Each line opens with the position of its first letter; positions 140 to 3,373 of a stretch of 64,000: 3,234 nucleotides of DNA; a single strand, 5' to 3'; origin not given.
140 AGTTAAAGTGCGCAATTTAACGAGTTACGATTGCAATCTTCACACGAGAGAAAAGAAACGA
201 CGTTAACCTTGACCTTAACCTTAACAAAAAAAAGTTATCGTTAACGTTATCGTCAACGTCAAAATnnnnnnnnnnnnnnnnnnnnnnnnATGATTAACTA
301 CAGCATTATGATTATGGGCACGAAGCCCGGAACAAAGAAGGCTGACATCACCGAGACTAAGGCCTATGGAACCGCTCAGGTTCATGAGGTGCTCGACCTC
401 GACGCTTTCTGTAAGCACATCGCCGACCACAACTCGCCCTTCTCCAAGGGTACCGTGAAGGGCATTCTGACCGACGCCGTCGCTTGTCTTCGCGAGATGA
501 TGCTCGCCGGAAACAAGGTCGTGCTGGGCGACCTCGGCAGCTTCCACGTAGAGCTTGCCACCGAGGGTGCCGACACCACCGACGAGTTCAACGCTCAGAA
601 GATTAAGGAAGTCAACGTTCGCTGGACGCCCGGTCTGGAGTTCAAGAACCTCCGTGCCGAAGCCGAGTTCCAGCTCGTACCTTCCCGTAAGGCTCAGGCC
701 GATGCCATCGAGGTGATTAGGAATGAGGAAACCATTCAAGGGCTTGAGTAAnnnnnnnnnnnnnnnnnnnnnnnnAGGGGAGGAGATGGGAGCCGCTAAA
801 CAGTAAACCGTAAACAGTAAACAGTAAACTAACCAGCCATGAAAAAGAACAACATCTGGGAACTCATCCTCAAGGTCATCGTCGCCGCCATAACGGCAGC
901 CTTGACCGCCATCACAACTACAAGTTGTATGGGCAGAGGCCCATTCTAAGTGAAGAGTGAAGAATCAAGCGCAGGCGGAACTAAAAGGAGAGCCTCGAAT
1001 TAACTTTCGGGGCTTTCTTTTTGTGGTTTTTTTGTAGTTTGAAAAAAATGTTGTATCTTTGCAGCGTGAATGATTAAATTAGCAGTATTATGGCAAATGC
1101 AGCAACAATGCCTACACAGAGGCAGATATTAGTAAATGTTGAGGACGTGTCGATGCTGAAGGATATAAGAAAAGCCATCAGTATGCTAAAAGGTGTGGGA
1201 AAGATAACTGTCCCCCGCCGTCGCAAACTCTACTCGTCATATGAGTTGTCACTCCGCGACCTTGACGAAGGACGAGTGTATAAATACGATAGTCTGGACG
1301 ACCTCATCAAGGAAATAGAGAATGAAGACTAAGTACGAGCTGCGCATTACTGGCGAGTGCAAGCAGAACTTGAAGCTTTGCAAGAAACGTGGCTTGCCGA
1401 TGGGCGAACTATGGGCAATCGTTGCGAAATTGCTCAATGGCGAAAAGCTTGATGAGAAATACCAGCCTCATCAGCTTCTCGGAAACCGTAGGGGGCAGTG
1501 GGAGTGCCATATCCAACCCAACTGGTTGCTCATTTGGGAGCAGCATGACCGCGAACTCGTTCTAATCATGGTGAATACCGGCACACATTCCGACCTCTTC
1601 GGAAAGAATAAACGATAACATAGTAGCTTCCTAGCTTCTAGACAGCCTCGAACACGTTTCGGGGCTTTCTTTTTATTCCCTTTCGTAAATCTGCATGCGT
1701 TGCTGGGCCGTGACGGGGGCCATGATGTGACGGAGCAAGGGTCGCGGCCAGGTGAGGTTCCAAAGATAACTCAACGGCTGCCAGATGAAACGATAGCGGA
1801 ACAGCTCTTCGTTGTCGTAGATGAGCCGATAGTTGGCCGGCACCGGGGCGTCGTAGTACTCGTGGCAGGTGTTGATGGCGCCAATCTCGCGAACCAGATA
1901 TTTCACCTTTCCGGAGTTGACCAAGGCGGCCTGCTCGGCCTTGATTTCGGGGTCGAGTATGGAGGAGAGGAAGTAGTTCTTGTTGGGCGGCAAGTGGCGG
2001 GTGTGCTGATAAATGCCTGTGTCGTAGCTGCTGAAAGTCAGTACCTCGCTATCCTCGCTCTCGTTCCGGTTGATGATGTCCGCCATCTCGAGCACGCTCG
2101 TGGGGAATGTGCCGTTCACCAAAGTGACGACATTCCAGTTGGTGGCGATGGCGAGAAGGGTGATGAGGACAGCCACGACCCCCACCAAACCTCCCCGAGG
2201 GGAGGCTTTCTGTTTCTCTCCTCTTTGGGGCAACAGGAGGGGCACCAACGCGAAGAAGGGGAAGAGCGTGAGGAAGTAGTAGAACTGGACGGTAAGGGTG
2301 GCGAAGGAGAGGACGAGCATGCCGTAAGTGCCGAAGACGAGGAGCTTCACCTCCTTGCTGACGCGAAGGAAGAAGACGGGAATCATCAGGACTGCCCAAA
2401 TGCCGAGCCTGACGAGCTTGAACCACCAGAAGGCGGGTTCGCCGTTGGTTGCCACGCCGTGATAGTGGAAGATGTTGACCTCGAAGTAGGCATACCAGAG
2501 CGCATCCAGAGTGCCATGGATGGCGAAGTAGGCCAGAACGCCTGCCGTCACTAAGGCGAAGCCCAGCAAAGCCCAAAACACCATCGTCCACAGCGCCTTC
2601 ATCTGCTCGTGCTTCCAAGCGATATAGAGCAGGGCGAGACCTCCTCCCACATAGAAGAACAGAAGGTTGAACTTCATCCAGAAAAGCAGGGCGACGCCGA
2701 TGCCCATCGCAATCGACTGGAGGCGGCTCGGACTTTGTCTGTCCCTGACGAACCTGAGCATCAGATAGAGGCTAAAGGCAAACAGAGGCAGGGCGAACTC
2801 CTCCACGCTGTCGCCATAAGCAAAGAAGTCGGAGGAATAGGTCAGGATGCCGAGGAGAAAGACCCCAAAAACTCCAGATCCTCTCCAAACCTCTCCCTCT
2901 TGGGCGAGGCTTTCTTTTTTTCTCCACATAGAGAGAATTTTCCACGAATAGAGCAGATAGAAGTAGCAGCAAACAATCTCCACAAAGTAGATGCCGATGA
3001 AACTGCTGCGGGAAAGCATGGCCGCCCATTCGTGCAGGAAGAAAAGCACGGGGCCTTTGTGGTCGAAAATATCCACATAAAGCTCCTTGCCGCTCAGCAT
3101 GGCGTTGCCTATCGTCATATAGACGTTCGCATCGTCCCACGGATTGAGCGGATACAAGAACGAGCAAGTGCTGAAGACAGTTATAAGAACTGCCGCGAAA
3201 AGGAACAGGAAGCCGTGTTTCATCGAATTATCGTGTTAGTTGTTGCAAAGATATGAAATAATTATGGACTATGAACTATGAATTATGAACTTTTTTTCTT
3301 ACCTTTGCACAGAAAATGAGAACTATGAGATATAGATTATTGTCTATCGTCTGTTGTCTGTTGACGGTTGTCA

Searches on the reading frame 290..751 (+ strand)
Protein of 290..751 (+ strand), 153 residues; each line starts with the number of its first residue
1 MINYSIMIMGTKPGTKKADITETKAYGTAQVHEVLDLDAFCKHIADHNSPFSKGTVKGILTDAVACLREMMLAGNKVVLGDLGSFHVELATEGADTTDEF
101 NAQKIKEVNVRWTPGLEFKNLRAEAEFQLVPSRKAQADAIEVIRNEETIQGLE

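Call 42: search_protein_families(library=pfam, proteins=[window:290-751:+], max_evalue=0.001)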
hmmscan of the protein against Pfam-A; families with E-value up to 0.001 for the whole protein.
window:290-751:+ (153 aa): 1 family
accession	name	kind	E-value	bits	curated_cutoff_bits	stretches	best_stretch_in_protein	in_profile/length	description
PF18291.6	HU-HIG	-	9.8e-19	68.1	26.2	1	2-127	3-123/125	HU domain fused to wHTH, Ig, or Glycine-rich motif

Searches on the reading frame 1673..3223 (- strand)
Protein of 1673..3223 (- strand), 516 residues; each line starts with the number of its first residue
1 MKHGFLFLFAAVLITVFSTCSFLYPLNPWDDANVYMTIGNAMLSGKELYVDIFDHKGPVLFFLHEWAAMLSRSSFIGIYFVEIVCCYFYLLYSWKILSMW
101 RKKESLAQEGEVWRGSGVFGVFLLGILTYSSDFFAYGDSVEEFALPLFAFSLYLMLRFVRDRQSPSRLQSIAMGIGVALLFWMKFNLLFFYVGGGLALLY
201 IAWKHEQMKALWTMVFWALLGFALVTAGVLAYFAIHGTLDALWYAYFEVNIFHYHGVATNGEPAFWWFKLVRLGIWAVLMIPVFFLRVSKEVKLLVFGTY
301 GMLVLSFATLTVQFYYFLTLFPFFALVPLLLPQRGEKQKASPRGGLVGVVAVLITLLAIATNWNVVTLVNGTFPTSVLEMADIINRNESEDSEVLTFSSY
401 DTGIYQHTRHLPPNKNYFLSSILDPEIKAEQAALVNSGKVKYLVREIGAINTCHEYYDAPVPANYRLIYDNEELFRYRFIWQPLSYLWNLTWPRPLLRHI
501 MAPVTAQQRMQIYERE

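Call 41: find_encoding_contigs(protein=window:1673-3223:-, flank=10000, max_places=1)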
Protein window:1673-3223:- (516 aa): no gene with exactly this product is on record in the collection.

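Call 42: search_protein_families(library=pfam, proteins=[window:1673-3223:-], max_evalue=0.001)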
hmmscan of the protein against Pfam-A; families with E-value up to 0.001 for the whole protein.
window:1673-3223:- (516 aa): 0 families
